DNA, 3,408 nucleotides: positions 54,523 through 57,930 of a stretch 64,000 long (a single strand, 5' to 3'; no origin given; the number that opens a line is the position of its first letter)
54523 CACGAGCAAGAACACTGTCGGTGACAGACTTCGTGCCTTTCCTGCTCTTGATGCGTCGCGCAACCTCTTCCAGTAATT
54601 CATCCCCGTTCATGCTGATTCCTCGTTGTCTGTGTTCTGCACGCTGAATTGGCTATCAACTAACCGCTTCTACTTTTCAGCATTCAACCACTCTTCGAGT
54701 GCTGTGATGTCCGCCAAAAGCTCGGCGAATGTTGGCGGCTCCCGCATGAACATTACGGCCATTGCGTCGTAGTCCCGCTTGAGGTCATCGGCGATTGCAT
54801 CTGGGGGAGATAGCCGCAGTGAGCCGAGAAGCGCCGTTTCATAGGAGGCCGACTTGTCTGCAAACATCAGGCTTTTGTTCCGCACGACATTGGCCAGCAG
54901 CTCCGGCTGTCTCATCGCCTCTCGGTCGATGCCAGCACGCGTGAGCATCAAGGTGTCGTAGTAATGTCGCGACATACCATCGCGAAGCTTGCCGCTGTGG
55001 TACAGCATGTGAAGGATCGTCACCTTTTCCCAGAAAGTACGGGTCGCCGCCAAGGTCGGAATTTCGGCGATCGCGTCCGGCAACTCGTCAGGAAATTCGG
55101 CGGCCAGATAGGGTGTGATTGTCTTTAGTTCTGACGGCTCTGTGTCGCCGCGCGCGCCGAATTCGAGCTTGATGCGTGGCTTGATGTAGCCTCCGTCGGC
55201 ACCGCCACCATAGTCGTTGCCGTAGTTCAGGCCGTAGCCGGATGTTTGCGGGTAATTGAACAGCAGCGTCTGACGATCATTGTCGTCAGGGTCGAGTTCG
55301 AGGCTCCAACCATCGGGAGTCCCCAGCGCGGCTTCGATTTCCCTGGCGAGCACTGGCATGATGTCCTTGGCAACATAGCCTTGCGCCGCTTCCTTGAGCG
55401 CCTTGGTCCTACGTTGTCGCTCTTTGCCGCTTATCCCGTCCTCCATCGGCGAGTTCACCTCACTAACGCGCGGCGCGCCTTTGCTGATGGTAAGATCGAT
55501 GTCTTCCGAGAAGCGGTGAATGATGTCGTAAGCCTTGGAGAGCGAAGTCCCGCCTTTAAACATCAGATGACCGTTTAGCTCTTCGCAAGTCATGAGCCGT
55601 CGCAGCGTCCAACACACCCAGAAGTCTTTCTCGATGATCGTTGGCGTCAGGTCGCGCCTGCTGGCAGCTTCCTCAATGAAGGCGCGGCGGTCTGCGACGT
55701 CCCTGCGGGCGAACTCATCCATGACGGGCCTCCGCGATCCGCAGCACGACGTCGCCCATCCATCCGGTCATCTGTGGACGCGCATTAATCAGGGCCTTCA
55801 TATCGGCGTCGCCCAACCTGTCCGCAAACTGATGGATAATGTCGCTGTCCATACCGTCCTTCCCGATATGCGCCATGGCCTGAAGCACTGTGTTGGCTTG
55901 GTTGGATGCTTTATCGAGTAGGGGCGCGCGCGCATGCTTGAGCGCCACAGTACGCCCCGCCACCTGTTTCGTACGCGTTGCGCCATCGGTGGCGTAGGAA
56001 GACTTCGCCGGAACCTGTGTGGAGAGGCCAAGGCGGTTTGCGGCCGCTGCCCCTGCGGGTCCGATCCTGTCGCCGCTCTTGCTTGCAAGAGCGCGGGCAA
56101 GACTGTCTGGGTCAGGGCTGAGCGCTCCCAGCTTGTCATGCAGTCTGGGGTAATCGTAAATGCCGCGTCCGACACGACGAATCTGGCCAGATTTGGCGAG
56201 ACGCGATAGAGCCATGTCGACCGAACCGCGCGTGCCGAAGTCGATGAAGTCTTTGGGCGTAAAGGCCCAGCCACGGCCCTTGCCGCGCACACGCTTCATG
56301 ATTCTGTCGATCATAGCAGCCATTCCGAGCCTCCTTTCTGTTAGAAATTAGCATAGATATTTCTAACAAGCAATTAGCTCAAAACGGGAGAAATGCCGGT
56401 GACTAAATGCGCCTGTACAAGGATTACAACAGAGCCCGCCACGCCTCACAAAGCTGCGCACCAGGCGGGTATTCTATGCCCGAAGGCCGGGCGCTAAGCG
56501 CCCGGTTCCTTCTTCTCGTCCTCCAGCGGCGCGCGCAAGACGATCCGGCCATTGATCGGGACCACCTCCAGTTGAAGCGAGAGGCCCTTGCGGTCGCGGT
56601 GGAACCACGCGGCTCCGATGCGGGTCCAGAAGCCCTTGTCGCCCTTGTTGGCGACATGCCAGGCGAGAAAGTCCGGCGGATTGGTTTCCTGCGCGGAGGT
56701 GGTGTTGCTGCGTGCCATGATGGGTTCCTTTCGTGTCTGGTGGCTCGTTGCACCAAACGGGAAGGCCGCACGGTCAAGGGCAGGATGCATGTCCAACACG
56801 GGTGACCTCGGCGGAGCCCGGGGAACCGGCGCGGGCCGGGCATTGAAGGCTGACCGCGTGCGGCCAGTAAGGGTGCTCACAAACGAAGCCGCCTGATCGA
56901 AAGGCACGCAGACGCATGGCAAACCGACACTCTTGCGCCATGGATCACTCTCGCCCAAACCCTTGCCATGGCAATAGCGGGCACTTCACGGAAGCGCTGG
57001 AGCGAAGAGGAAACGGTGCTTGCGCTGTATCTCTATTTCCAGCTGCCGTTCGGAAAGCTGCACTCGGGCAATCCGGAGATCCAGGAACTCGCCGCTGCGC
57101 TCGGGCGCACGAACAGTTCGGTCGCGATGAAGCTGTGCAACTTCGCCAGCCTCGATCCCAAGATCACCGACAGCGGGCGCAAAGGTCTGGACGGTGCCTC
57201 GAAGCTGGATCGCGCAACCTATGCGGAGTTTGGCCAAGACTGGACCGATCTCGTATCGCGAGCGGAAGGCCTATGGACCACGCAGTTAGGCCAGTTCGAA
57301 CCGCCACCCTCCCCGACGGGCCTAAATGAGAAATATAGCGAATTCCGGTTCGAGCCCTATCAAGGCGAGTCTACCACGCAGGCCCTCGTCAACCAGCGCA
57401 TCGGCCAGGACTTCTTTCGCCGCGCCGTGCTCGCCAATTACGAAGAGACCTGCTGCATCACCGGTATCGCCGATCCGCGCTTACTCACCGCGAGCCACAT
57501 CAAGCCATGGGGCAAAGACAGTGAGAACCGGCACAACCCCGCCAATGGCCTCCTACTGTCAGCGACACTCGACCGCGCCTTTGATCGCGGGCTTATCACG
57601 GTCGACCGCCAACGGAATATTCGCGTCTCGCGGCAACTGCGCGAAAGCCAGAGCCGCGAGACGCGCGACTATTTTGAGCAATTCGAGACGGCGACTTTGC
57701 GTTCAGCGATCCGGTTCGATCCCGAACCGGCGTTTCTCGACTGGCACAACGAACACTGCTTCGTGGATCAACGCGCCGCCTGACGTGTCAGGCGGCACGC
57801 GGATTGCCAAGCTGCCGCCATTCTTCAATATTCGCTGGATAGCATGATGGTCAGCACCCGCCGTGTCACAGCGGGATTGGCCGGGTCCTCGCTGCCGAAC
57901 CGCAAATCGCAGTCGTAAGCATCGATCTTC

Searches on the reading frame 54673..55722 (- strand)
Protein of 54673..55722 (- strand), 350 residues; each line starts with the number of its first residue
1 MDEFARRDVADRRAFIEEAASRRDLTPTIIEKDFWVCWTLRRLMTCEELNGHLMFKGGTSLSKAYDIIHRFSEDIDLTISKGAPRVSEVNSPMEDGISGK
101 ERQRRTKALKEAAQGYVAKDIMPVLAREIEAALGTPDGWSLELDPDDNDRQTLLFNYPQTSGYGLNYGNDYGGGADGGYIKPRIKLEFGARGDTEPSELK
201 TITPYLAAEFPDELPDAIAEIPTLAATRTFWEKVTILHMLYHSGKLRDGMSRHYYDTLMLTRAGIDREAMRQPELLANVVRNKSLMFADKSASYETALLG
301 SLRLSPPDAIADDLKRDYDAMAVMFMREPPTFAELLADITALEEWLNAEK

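Call 43: search_protein_families(library=pfam, proteins=[window:54673-55722:-], max_evalue=0.01)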
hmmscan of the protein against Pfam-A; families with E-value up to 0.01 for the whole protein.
window:54673-55722:- (350 aa): 1 family
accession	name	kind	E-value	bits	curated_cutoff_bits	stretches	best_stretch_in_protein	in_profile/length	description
PF08843.17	AbiEii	-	8.7e-39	134.3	22.5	1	40-337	3-237/238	Nucleotidyl transferase AbiEii toxin, Type IV TA system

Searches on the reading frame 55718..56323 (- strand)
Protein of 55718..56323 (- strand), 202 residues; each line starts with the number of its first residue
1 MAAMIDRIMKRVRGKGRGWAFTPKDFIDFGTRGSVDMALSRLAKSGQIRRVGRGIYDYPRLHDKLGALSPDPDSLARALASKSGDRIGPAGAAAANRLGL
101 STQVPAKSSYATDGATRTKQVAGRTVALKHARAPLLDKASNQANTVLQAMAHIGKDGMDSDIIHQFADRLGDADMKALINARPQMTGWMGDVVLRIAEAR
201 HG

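Call 92: search_protein_families(library=pfam, proteins=[window:55718-56323:-], max_evalue=0.001)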
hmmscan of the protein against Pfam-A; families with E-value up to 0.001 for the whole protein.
window:55718-56323:- (202 aa): 2 families
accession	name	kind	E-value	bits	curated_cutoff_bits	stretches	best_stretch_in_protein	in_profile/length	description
PF19570.5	DUF6088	-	8.1e-34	117.3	25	1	7-170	1-164/172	Family of unknown function (DUF6088)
PF13338.12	AbiEi_4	-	1.4e-06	28.7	25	1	21-56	14-46/49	Transcriptional regulator, AbiEi antitoxin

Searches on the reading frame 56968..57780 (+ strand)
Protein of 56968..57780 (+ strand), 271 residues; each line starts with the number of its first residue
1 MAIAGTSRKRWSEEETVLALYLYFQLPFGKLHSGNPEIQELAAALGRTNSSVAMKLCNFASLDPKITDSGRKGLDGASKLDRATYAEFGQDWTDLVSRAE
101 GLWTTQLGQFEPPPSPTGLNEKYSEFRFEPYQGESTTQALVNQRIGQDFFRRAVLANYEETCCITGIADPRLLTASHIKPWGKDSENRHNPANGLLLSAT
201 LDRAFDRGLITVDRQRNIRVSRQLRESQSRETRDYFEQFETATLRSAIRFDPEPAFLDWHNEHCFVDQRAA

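Call 92: search_protein_families(library=pfam, proteins=[window:56968-57780:+], max_evalue=0.001)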
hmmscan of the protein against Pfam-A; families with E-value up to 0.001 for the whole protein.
window:56968-57780:+ (271 aa): 1 family
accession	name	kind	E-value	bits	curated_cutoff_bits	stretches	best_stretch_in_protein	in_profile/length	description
PF13391.12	HNH_2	-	1.9e-15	56.9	21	1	162-213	1-66/66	HNH endonuclease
